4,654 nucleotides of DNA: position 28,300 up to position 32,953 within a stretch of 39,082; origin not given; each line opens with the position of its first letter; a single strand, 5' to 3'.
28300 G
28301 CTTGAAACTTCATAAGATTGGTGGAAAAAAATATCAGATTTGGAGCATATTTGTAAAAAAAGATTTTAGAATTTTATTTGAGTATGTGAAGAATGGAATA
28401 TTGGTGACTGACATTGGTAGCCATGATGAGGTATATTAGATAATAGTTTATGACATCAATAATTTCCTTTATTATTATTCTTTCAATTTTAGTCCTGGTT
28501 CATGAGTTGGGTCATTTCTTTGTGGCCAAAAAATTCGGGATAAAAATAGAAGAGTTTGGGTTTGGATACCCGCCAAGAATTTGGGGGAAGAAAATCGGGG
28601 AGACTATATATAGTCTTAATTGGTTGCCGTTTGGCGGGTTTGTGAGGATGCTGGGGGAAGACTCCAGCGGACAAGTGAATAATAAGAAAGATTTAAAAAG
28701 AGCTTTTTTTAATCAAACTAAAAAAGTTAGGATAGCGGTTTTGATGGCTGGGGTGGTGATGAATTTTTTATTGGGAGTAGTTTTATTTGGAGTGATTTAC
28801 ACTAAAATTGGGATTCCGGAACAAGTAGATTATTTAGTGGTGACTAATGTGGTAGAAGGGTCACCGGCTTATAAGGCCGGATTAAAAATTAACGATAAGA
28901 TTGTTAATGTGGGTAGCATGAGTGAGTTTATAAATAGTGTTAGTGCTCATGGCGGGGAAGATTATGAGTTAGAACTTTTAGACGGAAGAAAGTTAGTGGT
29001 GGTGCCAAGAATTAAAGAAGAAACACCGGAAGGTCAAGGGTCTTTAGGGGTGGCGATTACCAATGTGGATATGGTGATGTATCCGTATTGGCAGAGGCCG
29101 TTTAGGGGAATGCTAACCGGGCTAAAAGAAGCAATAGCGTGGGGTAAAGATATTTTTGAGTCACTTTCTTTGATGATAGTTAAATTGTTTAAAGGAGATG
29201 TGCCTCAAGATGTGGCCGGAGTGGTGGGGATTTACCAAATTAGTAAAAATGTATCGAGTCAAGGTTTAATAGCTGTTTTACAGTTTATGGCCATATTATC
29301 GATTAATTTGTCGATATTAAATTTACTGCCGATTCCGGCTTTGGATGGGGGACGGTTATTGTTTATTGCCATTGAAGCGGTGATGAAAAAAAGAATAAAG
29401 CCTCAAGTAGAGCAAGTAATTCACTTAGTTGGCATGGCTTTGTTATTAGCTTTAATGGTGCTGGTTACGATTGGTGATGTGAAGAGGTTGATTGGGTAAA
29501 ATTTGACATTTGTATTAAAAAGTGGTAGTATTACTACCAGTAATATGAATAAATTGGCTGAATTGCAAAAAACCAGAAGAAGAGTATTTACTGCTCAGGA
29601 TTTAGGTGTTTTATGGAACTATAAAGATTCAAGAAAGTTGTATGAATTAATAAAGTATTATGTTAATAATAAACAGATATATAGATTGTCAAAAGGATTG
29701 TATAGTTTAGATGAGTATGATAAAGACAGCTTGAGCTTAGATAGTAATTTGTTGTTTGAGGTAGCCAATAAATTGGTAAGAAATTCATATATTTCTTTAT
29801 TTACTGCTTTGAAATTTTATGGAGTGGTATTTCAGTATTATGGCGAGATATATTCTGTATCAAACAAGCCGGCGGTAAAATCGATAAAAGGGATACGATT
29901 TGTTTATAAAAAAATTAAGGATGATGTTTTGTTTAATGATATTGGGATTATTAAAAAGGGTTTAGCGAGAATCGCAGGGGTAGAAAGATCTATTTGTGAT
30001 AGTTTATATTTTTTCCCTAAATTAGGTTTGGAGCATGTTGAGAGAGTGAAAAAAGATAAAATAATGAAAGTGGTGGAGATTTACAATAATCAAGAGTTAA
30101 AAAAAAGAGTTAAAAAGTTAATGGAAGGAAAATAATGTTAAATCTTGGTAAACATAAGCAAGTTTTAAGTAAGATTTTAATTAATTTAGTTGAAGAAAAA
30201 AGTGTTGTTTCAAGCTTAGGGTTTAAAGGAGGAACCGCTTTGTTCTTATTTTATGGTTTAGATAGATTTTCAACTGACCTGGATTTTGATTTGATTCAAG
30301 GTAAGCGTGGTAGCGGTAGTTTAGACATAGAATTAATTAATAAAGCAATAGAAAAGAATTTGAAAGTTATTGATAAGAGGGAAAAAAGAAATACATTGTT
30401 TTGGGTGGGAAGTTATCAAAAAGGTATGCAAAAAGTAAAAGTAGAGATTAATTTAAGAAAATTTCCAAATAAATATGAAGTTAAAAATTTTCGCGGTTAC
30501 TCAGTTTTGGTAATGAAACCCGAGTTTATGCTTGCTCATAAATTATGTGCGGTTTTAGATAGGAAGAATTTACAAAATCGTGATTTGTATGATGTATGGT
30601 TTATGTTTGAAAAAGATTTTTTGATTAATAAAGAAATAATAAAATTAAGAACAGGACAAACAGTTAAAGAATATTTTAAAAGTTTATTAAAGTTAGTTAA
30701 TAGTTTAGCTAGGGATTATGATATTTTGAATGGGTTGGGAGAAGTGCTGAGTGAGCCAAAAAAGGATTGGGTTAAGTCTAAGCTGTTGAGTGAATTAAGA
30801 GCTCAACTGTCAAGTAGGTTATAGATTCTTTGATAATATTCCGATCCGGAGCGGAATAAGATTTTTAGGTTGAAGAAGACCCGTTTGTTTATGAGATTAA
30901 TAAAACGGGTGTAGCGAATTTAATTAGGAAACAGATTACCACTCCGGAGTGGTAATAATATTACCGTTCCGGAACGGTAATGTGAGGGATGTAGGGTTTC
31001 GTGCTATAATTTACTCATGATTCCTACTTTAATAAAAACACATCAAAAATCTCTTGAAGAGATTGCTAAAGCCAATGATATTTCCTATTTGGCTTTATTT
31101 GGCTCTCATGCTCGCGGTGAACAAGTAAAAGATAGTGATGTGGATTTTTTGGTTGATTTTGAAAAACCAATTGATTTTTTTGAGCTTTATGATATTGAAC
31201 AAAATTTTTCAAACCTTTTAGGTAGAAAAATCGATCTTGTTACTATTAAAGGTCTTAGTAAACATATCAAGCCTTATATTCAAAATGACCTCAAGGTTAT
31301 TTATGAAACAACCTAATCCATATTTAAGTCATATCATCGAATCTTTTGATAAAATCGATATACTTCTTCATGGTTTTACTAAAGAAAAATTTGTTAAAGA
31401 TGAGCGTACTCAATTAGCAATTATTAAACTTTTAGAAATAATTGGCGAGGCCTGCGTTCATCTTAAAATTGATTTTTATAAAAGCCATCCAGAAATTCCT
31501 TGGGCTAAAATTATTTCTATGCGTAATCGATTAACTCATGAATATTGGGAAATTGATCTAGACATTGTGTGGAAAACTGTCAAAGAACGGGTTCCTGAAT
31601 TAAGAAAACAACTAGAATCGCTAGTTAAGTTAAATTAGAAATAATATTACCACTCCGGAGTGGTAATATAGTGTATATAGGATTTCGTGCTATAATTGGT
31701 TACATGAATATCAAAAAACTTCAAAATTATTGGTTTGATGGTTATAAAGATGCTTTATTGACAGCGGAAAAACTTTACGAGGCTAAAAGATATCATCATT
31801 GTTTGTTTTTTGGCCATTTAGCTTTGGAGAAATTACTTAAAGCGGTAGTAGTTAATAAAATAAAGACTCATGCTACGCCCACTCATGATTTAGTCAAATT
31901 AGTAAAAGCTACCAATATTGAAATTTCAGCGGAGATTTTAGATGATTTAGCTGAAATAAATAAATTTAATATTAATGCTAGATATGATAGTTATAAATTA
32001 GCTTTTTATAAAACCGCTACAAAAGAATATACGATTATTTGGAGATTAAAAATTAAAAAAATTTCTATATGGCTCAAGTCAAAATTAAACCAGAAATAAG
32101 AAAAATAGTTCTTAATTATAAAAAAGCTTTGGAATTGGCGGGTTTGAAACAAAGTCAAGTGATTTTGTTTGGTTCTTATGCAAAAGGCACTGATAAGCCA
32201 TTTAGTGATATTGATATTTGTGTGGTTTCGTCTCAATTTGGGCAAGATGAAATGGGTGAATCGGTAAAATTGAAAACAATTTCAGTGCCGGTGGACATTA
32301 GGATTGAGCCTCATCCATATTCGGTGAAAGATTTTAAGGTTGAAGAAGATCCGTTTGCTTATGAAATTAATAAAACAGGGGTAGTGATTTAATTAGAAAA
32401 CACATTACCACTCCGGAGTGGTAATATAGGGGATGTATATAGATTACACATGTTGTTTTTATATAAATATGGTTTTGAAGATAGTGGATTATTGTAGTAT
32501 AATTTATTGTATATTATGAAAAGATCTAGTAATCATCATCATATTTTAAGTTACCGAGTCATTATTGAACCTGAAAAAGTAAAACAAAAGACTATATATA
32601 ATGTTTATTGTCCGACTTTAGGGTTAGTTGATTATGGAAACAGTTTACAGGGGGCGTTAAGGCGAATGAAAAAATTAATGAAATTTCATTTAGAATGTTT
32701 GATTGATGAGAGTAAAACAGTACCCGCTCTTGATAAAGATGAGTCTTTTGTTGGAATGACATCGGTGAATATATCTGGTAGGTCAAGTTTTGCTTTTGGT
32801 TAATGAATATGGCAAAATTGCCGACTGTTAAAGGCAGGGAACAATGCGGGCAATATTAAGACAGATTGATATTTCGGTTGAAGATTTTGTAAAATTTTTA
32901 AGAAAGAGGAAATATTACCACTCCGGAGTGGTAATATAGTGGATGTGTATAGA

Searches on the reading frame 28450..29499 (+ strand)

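Call 89: search_protein_families(library=pfam, proteins=[window:28450-29499:+], max_evalue=0.001)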
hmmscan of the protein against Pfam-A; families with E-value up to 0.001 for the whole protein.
window:28450-29499:+ (349 aa): 4 families
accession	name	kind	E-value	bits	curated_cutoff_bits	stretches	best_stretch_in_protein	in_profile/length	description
PF02163.28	Peptidase_M50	-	6.6e-57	192.8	27.2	1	7-335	2-221/221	Peptidase family M50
PF17820.7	PDZ_6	-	7.6e-07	29.2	27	1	130-156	1-27/54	PDZ domain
PF13180.12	PDZ_2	-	7.6e-05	23.4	27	1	126-156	11-41/80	PDZ domain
PF00595.29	PDZ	-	8.9e-05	23.2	23.2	1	127-156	25-54/81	PDZ domain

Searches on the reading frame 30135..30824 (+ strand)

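Call 89: search_protein_families(library=pfam, proteins=[window:30135-30824:+], max_evalue=0.001)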
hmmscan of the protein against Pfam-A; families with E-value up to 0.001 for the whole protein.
window:30135-30824:+ (229 aa): 1 family
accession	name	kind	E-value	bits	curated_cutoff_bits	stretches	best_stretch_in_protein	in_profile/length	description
PF08843.17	AbiEii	-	1e-23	85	22.5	1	30-172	17-185/238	Nucleotidyl transferase AbiEii toxin, Type IV TA system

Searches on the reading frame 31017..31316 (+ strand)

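Call 90: search_protein_families(library=pfam, proteins=[window:31017-31316:+], max_evalue=0.01)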
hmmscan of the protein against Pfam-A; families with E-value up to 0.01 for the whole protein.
window:31017-31316:+ (99 aa): 3 families
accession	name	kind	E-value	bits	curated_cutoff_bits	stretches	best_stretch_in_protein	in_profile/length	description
PF18765.7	Polbeta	-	7.4e-16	58.5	26.9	1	12-98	2-90/93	Polymerase beta, Nucleotidyltransferase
PF01909.29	NTP_transf_2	-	5.5e-14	52.8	21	1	13-91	8-89/93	Nucleotidyltransferase domain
PF22600.2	MTPAP-like_central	-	0.0024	18.4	27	1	15-51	31-68/139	Poly(A) RNA polymerase, mitochondrial-like, central palm domain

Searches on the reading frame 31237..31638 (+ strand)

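Call 90: search_protein_families(library=pfam, proteins=[window:31237-31638:+], max_evalue=0.01)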
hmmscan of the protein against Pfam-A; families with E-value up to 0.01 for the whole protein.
window:31237-31638:+ (133 aa): 1 family
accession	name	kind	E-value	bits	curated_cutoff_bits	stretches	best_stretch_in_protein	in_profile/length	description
PF01934.22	HepT-like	-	2.2e-28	98.8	23.5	1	33-128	1-119/120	Ribonuclease HepT-like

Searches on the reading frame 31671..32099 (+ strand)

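Call 90: search_protein_families(library=pfam, proteins=[window:31671-32099:+], max_evalue=0.01)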
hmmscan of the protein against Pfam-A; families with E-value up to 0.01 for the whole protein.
window:31671-32099:+ (142 aa): 1 family
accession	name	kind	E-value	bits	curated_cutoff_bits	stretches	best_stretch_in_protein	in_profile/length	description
PF05168.19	HEPN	-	1.3e-13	51.5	22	1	26-117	9-96/117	HEPN domain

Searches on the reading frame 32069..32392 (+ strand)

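Call 90: search_protein_families(library=pfam, proteins=[window:32069-32392:+], max_evalue=0.01)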
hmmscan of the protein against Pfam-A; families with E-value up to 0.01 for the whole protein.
window:32069-32392:+ (107 aa): 4 families
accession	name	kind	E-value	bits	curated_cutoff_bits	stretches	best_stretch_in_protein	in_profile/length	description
PF01909.29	NTP_transf_2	-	1e-10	42.3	21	1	28-78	14-72/93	Nucleotidyltransferase domain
PF18765.7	Polbeta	-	2e-09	37.9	26.9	1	30-107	15-87/93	Polymerase beta, Nucleotidyltransferase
PF22600.2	MTPAP-like_central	-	0.00023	21.7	27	1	26-65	37-77/139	Poly(A) RNA polymerase, mitochondrial-like, central palm domain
PF22014.2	DUF6932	-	0.004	18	27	1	14-61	38-84/142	Family of unknown function (DUF6932)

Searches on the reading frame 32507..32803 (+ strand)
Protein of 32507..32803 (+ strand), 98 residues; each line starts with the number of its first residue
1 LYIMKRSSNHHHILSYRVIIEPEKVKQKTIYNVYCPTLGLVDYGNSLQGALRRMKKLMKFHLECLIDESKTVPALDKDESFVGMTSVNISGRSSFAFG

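Call 90: search_protein_families(library=pfam, proteins=[window:32507-32803:+], max_evalue=0.01)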
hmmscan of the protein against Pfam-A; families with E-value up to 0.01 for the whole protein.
window:32507-32803:+ (98 aa): 1 family
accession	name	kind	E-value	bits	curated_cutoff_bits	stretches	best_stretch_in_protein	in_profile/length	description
PF15919.11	HicB_lk_antitox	-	0.005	17.4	27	1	16-76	1-59/123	HicB_like antitoxin of bacterial toxin-antitoxin system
